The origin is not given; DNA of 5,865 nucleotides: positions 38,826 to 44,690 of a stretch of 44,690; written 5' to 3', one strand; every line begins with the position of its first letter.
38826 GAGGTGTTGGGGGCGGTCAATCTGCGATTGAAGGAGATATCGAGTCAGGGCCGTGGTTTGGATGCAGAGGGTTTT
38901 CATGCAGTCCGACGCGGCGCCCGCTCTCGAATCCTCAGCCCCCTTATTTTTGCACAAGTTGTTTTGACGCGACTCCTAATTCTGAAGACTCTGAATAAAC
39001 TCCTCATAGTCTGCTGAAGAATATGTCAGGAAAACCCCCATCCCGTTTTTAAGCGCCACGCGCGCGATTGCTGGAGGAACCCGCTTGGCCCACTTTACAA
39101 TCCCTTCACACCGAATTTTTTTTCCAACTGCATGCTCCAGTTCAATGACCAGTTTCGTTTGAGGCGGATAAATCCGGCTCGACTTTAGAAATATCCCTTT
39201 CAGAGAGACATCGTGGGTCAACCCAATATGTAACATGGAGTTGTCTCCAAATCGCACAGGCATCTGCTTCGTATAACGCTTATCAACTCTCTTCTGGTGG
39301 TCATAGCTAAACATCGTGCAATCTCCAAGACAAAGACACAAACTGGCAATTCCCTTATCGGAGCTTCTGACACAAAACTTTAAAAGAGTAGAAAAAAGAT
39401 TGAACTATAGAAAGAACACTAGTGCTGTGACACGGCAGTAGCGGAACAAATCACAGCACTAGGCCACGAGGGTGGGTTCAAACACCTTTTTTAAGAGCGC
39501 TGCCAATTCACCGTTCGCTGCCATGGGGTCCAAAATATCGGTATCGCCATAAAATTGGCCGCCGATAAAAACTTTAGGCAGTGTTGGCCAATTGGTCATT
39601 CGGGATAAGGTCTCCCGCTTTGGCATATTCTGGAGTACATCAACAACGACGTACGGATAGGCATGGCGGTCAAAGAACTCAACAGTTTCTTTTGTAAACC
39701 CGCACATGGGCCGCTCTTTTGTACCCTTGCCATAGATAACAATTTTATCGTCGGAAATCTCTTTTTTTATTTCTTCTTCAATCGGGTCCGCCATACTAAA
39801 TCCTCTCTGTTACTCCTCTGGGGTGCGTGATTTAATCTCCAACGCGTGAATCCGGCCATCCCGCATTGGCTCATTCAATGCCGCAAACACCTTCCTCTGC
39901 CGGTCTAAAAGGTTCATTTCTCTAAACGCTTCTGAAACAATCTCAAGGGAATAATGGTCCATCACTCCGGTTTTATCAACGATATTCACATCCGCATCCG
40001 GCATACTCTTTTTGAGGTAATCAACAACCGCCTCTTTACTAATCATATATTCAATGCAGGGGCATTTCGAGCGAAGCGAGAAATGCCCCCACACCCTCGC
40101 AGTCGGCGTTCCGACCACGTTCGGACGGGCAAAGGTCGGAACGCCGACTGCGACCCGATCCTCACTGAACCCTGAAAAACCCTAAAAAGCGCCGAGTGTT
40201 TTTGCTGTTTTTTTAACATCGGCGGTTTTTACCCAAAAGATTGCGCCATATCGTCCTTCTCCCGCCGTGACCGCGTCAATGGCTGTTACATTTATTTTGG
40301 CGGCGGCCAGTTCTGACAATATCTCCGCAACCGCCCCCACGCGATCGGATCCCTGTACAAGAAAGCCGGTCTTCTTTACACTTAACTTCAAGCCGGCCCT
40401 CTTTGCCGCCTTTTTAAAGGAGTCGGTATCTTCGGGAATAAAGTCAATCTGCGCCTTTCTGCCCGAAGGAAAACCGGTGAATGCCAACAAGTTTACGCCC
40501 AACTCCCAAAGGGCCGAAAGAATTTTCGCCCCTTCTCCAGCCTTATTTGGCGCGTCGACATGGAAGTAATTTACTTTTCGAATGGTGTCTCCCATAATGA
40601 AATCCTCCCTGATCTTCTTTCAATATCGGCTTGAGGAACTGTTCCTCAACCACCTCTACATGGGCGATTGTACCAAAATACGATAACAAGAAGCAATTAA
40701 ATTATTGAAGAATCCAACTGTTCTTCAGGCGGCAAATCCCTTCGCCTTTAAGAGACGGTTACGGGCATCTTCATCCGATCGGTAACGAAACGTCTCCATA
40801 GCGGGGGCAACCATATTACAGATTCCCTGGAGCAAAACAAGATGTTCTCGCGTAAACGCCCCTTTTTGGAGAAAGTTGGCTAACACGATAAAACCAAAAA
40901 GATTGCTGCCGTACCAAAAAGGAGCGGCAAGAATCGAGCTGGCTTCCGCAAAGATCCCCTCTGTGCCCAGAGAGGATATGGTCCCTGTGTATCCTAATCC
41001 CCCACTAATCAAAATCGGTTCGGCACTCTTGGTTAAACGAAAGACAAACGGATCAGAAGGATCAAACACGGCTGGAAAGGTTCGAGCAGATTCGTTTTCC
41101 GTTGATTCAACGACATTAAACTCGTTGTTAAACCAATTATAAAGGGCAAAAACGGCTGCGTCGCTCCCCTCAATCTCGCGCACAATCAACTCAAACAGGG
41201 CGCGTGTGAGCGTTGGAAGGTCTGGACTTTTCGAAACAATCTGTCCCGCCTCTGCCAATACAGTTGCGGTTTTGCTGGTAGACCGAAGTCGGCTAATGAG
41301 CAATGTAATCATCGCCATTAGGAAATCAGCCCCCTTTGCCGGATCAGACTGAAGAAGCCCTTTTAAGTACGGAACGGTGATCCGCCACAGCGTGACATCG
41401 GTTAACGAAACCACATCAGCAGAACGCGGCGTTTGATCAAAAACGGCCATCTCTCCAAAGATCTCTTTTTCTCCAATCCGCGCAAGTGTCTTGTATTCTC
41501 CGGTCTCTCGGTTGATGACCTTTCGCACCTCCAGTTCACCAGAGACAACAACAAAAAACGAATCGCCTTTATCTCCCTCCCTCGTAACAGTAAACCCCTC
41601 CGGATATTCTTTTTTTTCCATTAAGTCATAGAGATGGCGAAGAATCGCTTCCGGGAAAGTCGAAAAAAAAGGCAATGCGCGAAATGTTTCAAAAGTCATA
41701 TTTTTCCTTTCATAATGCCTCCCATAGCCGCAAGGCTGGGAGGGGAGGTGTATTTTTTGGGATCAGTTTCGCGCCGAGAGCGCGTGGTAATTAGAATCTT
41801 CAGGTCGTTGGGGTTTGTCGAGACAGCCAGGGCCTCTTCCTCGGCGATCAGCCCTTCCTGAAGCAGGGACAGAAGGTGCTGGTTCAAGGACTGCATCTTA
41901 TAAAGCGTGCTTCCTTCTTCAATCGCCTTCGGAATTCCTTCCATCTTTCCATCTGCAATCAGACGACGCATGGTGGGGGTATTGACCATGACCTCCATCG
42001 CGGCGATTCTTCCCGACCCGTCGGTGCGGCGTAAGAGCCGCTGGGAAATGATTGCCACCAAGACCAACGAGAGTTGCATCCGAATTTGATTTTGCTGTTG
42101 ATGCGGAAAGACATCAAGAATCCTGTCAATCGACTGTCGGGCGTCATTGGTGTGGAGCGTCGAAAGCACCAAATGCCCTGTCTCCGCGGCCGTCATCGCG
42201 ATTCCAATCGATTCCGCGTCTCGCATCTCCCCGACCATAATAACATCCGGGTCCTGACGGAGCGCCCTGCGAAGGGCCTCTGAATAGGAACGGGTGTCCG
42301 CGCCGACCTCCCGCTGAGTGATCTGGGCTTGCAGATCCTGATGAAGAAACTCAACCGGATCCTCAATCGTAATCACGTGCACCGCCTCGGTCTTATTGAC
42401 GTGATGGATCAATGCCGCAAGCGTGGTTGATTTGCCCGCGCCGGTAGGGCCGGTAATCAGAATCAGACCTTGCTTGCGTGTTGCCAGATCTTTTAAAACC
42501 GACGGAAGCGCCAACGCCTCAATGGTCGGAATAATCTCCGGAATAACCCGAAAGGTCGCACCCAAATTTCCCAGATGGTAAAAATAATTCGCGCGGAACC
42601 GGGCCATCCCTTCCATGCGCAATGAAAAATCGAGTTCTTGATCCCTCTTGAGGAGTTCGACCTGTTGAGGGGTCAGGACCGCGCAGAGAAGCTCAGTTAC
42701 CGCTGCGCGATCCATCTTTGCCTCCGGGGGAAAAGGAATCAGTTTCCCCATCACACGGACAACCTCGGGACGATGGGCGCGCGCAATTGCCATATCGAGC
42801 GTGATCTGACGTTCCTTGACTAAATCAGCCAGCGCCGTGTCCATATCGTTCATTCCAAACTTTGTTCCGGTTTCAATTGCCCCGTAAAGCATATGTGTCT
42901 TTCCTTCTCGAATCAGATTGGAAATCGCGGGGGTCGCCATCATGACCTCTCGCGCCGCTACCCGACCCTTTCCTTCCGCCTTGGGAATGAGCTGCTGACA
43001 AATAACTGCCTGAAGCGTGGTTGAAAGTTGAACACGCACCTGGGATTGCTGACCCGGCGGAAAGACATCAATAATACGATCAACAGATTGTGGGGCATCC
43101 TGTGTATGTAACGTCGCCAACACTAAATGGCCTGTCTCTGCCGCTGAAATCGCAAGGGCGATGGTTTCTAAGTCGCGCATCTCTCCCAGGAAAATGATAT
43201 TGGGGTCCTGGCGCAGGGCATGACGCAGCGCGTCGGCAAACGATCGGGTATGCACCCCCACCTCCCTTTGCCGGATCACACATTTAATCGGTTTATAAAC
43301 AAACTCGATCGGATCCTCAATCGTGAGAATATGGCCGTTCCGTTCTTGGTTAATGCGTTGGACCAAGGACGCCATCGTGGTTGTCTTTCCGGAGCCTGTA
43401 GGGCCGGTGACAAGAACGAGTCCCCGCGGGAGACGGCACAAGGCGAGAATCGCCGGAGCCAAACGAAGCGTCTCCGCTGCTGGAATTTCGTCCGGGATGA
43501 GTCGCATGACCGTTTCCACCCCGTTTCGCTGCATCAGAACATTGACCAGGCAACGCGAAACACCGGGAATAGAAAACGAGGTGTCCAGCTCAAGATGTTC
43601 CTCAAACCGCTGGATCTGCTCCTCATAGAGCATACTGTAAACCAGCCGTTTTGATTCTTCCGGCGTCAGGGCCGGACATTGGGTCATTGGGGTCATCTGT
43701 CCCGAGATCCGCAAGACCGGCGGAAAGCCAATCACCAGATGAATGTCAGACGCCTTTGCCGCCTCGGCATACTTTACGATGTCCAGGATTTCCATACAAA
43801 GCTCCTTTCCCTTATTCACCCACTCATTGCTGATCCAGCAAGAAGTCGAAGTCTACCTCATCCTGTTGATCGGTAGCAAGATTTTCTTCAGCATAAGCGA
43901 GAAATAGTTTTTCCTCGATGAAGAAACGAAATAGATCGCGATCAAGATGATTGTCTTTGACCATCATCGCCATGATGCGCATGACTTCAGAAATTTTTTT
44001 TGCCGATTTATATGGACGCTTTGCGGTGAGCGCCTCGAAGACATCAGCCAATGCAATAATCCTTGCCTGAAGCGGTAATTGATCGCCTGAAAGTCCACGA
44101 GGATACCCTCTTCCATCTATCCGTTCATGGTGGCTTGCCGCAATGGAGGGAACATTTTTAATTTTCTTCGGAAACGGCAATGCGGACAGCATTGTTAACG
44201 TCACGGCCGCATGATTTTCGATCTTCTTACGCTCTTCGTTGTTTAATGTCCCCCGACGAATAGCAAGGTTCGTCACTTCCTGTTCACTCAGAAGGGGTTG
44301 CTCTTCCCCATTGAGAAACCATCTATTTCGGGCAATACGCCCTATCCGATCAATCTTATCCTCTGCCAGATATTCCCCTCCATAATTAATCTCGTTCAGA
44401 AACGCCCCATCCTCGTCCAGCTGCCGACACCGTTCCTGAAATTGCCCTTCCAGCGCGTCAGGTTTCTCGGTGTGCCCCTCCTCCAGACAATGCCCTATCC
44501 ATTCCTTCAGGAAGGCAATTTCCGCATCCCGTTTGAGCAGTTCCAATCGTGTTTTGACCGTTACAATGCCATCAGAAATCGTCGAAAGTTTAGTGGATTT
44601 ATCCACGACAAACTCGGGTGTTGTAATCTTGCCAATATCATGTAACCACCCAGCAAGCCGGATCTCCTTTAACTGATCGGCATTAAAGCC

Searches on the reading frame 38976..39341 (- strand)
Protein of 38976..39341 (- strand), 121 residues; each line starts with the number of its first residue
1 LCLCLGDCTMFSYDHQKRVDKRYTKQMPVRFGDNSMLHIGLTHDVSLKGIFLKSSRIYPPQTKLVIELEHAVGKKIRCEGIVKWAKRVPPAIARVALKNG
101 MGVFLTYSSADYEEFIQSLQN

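Call 28: search_protein_families(library=pfam, proteins=[window:38976-39341:-])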
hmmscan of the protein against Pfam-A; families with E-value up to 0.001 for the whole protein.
window:38976-39341:- (121 aa): 1 family
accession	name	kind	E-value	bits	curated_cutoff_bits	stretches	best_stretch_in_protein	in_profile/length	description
PF07238.19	PilZ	-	2.3e-05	25.1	22.5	1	16-89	1-76/102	PilZ domain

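Call 40: find_encoding_contigs(protein=window:38976-39341:-, flank=10000, max_places=10)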
Protein window:38976-39341:- (121 aa): no gene with exactly this product is on record in the collection.

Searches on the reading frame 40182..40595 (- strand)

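Call 28: search_protein_families(library=pfam, proteins=[window:40182-40595:-])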
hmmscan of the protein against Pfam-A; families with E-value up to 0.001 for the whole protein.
window:40182-40595:- (137 aa): 3 families
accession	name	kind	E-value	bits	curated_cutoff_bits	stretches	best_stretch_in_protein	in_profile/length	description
PF01842.31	ACT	-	2e-13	50.3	27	1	80-135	5-59/66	ACT domain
PF13291.12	ACT_4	-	0.00056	21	27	0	79-129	10-61/80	ACT domain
PF22468.2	ACT_9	-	0.00057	20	27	0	84-134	10-57/61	ACT domain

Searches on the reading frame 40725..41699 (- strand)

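Call 28: search_protein_families(library=pfam, proteins=[window:40725-41699:-])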
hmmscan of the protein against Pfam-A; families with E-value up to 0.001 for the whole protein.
window:40725-41699:- (324 aa): 2 families
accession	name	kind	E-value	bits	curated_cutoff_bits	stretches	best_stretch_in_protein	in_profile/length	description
PF00027.35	cNMP_binding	-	9.7e-21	74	27.5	1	30-119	2-89/89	Cyclic nucleotide-binding domain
PF01590.32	GAF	-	0.00083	20.3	22.4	0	207-300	47-132/133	GAF domain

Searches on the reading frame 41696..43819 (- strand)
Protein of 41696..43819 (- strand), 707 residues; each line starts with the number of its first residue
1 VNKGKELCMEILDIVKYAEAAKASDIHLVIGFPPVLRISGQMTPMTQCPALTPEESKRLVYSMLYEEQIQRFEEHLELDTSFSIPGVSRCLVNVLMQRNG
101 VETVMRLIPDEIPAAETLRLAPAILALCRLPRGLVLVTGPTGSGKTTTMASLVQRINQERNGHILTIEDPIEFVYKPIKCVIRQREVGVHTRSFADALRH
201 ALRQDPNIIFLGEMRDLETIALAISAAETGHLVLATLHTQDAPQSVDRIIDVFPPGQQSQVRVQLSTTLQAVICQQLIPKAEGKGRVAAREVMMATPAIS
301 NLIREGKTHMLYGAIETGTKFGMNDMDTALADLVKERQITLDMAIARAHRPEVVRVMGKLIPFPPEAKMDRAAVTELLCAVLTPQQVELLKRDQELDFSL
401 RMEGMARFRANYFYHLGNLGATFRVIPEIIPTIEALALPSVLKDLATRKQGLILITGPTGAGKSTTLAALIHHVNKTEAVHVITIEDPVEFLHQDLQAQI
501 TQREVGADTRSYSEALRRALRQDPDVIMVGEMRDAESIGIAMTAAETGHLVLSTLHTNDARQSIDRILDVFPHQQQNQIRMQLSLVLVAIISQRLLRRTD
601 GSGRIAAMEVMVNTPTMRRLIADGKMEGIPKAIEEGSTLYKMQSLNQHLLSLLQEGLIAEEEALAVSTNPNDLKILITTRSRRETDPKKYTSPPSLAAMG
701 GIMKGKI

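Call 28: search_protein_families(library=pfam, proteins=[window:41696-43819:-])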
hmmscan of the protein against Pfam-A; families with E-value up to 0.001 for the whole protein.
window:41696-43819:- (707 aa): 49 families (the best 25 are shown)
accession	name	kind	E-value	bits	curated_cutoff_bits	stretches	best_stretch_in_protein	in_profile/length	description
PF00437.27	T2SSE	-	5.8e-92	308.6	24.9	2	443-609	135-291/370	Type II/IV secretion system protein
PF13401.12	AAA_22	-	5.9e-14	52.9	27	2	449-532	4-93/130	AAA domain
PF13191.12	AAA_16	-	1e-12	49.3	32.6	2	441-521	15-103/167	AAA ATPase domain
PF25199.1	nSTAND_NTPase5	-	1.2e-12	48.3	34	2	441-505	32-88/145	Novel STAND NTPase 5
PF04851.21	ResIII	-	2.8e-10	40.8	22.5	1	135-174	26-66/164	Type III restriction enzyme, res subunit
PF13604.12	AAA_30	-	3.7e-10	40.3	27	1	441-531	9-96/191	AAA domain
PF12775.13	AAA_7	-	5.8e-10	39.4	25.8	1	429-481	13-64/181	P-loop containing dynein motor region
PF01935.23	DUF87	-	1.2e-09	39.1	23.2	1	136-165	27-56/220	Helicase HerA, central domain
PF00005.33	ABC_tran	-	2.4e-09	38.4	25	0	449-479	10-40/137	ABC transporter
PF20720.3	nSTAND3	-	2.9e-09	37.2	27.2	1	448-491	15-57/155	Novel STAND NTPase 3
PF13476.12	AAA_23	-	4.7e-09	37.6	27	0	450-470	19-39/201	AAA domain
PF00004.35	AAA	-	7.2e-09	36.6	21.2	0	135-217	1-69/131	ATPase family associated with various cellular activities (AAA)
PF13173.12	AAA_14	-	2.2e-08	34.6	27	0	451-497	3-49/129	AAA domain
PF13555.12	AAA_29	-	2.8e-08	33.8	27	0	446-471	18-43/61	P-loop containing region of AAA domain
PF03215.21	Rad17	-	1.2e-07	32.3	23.8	0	445-499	40-95/186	Rad17 P-loop domain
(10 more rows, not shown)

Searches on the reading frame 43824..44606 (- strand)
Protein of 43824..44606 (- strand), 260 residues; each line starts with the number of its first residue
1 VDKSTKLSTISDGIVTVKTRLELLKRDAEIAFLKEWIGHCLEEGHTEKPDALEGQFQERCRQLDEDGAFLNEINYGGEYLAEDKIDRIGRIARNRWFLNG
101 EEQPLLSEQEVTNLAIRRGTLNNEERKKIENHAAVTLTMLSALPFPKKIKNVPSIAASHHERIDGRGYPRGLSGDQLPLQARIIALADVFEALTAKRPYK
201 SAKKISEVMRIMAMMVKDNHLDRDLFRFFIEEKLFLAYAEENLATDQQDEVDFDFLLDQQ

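Call 28: search_protein_families(library=pfam, proteins=[window:43824-44606:-])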
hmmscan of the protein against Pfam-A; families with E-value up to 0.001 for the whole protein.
window:43824-44606:- (260 aa): 2 families
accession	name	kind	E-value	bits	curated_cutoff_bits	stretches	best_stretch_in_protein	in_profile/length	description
PF13487.12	HD_5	-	7.6e-35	120.6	27.2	1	110-225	59-170/170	HD domain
PF01966.28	HD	-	3.3e-07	31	22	1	123-192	49-115/116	HD domain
